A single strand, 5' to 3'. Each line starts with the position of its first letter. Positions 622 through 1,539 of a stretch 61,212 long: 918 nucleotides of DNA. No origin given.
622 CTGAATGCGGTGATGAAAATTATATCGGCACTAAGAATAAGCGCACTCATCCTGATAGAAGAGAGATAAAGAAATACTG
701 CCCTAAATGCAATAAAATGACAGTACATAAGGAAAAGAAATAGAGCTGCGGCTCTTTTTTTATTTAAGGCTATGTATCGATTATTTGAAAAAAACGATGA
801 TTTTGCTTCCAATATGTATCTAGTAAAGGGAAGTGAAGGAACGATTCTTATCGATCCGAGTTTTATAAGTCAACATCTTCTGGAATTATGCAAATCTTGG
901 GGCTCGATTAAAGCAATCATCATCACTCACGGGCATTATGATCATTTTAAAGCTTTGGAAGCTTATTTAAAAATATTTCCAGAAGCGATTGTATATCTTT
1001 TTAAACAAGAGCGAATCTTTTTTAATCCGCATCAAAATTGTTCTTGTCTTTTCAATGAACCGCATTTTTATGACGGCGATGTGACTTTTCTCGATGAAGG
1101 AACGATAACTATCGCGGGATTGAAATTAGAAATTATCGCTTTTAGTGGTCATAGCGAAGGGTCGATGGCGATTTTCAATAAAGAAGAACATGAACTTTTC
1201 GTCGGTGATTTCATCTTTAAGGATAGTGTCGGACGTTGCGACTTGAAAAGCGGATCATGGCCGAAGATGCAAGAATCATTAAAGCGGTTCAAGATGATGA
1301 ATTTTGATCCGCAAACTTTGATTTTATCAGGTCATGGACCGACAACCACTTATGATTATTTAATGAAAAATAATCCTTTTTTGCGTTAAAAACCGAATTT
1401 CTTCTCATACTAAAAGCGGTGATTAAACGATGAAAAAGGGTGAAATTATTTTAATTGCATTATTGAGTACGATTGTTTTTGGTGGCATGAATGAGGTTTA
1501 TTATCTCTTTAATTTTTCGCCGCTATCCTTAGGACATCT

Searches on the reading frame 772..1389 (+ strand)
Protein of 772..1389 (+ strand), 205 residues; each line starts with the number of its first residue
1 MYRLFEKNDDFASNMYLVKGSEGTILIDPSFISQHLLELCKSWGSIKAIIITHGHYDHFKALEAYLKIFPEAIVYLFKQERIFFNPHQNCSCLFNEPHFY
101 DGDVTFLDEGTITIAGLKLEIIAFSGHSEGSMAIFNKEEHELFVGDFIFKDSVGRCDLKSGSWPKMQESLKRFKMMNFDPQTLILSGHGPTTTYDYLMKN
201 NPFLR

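Call 79: search_protein_families(library=padloc, alignment_id=A6, max_evalue=0.00001)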
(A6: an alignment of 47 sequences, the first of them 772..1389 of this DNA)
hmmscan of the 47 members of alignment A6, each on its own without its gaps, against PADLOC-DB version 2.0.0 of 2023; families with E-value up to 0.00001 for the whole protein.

A. member 1, window:772-1389:+ (205 aa): 0 families

B. families by the number of members that match (of 47 scanned): 52 families (the first 25 are shown)
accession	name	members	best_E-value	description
PDLC02225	AbiEi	1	7.7e-61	AbiEi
PDLC01097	C3a214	1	1e-40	GlgB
PDLC04135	mad3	1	2.1e-29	mads_3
PDLC02265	AbiEi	1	1.2e-28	AbiEi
PDLC02275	AbiEi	1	3e-28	AbiEi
PDLC02248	AbiEi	1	2.3e-27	AbiEi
PDLC02245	AbiEi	1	2.6e-24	AbiEi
PDLC02263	AbiEi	1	2.7e-22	AbiEi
PDLC02283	AbiEi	1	1e-20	AbiEi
PDLC02262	AbiEi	1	1.6e-19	AbiEi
PDLC02238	AbiEi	1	4.5e-18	AbiEi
PDLC02203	MzaA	1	6.1e-18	-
PDLC02253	AbiEi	1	2.9e-17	AbiEi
PDLC02239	AbiEi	1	1.1e-14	AbiEi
PDLC02249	AbiEi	1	2.7e-14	AbiEi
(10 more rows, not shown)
